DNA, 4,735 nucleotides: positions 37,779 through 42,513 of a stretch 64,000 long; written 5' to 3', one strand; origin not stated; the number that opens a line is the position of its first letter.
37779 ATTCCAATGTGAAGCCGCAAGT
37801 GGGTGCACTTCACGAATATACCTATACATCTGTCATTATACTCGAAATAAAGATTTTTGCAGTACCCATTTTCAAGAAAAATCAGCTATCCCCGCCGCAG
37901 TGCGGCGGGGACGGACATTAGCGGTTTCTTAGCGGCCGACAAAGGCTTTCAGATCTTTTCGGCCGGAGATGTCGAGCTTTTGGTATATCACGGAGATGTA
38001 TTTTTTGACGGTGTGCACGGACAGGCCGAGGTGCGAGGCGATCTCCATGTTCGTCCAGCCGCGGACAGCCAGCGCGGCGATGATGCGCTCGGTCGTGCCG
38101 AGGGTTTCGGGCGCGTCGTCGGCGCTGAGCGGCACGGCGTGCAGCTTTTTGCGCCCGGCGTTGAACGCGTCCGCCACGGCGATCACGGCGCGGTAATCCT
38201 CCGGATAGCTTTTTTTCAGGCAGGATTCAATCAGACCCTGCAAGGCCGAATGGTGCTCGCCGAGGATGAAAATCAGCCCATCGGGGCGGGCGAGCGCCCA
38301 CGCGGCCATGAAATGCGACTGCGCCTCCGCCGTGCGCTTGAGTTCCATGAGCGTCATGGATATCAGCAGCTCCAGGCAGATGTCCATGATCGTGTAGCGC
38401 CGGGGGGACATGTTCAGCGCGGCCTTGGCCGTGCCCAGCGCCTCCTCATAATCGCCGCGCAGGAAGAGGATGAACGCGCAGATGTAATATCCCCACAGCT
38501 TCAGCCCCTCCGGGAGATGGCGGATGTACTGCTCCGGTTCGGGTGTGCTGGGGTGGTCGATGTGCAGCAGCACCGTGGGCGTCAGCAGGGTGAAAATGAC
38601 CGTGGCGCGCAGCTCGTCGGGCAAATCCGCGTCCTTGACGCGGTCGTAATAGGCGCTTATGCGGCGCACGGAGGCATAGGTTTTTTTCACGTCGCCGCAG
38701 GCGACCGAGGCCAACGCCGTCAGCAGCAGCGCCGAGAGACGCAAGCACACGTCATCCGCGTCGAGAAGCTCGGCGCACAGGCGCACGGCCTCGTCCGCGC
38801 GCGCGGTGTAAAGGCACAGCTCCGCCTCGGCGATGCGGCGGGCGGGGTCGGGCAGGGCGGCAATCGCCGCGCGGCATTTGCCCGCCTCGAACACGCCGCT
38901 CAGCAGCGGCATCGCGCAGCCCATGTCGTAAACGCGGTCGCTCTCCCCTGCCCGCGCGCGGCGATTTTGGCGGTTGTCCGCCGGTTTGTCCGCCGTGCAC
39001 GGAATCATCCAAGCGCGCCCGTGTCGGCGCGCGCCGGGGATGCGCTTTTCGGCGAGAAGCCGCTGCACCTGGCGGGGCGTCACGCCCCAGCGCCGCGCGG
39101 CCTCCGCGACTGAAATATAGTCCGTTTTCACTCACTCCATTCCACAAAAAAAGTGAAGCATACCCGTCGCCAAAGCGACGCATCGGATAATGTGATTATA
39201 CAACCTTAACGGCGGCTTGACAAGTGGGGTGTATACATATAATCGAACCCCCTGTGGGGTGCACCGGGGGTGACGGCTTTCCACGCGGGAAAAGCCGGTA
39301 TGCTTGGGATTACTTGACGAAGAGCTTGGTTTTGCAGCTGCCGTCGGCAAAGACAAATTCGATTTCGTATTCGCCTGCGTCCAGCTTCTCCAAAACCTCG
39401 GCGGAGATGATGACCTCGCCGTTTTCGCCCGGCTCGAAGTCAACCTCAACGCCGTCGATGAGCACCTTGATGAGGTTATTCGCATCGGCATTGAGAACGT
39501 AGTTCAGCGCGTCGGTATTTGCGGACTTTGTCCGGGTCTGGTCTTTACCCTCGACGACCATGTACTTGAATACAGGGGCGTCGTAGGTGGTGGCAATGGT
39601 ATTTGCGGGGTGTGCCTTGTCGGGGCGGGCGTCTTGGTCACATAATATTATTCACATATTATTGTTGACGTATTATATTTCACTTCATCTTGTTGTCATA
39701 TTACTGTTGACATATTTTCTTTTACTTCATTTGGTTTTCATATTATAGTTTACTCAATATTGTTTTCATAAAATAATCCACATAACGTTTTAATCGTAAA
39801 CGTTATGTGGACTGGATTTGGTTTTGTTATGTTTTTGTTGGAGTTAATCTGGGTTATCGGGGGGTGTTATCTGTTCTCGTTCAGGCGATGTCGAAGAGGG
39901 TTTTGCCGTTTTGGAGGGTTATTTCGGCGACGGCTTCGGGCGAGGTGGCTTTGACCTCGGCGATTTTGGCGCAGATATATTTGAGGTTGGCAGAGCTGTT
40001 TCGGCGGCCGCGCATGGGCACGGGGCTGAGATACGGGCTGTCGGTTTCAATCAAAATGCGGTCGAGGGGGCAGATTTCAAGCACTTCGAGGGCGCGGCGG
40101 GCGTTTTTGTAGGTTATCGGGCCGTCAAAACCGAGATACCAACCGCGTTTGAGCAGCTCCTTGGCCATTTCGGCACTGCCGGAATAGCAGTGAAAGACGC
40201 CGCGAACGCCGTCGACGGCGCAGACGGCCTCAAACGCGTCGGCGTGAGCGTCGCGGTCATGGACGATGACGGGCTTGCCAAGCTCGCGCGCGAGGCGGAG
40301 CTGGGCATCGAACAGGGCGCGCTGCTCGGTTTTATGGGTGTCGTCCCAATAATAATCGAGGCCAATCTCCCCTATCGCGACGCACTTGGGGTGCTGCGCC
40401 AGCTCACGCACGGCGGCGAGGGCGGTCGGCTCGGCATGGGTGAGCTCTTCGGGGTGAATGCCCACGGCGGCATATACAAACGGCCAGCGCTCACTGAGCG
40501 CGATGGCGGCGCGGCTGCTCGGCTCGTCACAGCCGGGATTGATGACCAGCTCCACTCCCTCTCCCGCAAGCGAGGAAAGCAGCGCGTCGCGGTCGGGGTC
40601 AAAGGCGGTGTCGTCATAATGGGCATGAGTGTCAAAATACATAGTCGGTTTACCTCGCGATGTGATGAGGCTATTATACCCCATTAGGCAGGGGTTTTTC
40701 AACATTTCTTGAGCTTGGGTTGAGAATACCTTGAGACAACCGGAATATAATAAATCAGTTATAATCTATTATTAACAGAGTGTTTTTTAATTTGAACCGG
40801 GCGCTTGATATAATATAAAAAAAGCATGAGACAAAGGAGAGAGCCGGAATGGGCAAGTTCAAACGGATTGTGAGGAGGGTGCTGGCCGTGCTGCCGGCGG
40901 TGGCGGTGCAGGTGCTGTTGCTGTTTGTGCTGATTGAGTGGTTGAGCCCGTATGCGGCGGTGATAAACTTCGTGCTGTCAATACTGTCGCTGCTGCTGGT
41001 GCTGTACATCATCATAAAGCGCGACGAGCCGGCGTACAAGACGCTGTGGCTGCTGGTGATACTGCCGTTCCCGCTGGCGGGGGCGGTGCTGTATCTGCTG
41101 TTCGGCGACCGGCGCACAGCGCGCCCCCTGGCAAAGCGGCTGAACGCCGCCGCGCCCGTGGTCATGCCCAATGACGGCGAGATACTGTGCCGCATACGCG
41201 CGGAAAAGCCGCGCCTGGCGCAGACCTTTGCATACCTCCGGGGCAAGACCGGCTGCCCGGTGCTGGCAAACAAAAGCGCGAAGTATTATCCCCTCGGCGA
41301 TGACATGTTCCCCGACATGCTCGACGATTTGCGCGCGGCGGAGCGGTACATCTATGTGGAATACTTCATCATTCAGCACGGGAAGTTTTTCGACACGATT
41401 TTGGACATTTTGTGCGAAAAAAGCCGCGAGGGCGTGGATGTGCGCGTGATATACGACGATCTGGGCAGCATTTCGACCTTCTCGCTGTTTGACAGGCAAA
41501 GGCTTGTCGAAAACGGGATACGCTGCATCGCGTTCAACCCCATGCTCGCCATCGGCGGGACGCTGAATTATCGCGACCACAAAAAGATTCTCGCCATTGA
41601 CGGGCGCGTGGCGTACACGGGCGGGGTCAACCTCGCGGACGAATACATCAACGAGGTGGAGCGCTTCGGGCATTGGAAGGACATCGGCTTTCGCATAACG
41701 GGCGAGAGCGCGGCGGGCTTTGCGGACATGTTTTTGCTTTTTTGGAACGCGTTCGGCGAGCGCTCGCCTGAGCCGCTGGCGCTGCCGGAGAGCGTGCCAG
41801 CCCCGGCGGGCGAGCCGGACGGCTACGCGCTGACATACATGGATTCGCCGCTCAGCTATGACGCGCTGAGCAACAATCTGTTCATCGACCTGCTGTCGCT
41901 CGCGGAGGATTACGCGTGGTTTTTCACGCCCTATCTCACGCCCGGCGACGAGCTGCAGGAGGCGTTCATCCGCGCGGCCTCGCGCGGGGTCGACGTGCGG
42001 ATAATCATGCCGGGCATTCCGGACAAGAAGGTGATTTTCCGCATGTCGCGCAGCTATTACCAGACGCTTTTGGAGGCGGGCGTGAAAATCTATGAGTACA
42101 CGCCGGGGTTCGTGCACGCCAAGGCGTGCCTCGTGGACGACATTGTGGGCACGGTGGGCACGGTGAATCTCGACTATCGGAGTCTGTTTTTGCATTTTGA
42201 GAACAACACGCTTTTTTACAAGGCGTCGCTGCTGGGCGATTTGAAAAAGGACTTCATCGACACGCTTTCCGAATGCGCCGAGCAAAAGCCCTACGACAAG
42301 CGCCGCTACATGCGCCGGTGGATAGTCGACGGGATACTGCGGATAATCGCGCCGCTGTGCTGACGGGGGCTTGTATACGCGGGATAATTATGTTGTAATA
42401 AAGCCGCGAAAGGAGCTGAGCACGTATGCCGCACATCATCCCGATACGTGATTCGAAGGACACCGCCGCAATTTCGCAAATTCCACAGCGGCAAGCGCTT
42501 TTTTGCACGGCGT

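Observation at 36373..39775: Co-directional upstream module: membrane TPR protein, dual-HTH LuxR regulator, orphan beta-sandwich ORF and repeat-rich control region, a candidate dedicated regulation/assembly system for the giant protein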

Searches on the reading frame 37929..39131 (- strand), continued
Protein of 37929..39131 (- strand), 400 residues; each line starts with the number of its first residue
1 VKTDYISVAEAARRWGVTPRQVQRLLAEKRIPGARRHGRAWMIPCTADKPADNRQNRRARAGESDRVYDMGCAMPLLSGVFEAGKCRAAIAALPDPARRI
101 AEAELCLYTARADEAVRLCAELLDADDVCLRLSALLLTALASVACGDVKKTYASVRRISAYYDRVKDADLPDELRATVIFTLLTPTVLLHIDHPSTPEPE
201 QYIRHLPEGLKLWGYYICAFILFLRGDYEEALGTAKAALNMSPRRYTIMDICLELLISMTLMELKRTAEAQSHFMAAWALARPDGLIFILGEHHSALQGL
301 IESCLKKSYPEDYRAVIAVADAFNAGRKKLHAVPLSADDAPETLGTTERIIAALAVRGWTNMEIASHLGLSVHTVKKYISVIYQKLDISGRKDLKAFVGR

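Call 68: find_encoding_contigs(protein=P0012, flank=5000, max_places=2)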
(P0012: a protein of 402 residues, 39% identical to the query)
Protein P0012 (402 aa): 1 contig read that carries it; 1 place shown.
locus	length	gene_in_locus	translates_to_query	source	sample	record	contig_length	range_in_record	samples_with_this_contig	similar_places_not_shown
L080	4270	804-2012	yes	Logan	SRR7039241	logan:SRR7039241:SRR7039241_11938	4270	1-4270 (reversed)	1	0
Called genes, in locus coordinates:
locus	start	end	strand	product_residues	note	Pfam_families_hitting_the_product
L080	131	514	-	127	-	-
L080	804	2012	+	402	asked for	PF12728:HTH_17 (faint), PF00196:GerE, PF13384:HTH_23 (weak), PF08281:Sigma70_r4_2 (weak)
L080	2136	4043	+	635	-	PF22544:HYDIN_VesB_CFA65-like_Ig (faint), PF00746:Gram_pos_anchor (faint), PF07610:DUF1573 (faint), PF02368:Big_2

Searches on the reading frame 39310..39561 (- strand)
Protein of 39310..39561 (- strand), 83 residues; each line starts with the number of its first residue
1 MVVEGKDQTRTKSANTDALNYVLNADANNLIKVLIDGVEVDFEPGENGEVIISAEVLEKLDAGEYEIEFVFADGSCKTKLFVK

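Call 5: search_protein_families(library=pfam, proteins=[window:39310-39561:-], max_evalue=0.1)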
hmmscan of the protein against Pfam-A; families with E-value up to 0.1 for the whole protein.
window:39310-39561:- (83 aa): 2 families
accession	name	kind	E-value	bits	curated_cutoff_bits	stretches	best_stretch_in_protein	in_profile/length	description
PF03442.20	CBM_X2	-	0.0011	19.5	28.9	1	46-76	48-78/83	Carbohydrate binding domain X2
PF16277.11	DUF4926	-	0.078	12.8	29.1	0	34-75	8-43/57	Domain of unknown function (DUF4926)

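Call 48: search_protein_families(library=ncbifam, proteins=[window:39310-39561:-], max_evalue=0.01)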
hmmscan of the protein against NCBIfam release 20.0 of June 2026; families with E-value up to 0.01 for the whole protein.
window:39310-39561:- (83 aa): 0 families

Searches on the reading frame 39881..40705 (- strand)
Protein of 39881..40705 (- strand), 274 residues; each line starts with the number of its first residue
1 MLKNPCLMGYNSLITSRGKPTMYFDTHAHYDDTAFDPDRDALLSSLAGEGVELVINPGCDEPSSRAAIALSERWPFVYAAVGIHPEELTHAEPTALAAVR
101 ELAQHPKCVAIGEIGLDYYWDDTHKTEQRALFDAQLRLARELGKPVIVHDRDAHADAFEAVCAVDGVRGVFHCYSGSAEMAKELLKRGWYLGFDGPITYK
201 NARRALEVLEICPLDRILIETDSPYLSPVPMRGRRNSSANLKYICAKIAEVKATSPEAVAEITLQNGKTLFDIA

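Call 5: search_protein_families(library=pfam, proteins=[window:39881-40705:-], max_evalue=0.1)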
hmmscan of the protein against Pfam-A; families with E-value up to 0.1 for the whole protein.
window:39881-40705:- (274 aa): 1 family
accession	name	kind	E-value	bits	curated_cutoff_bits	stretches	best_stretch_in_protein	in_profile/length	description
PF01026.27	TatD_DNase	-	2.3e-81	273.4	27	1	24-271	1-252/253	TatD related DNase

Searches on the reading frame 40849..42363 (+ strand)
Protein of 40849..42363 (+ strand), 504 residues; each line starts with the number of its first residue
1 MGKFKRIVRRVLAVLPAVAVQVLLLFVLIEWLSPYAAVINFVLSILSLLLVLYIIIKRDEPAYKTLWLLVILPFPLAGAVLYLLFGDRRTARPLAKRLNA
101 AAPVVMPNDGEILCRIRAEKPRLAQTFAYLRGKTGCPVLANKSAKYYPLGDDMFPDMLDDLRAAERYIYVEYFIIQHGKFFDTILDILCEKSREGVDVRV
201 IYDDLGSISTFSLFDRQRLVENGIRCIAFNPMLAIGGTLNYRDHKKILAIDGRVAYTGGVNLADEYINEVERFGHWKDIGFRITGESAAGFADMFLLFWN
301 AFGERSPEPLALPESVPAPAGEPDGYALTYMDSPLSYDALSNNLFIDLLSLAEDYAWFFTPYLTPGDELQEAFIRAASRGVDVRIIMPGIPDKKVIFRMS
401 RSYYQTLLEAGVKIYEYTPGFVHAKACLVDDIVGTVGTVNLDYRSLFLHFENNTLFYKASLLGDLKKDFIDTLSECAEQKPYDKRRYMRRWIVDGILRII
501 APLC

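Call 85: search_protein_families(library=pfam, proteins=[window:40849-42363:+], max_evalue=0.00001)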
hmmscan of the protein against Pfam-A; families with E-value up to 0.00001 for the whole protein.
window:40849-42363:+ (504 aa): 3 families
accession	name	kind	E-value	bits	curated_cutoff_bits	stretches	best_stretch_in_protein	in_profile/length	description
PF13091.12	PLDc_2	-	5.2e-37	127.1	27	2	346-469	2-128/132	PLD-like domain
PF00614.28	PLDc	-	9.5e-10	38.5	21.9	0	240-266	2-28/28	Phospholipase D Active site motif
PF13396.11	PLDc_N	-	9.9e-10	38.7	23.3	1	45-86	1-41/42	Phospholipase_D-nuclease N-terminal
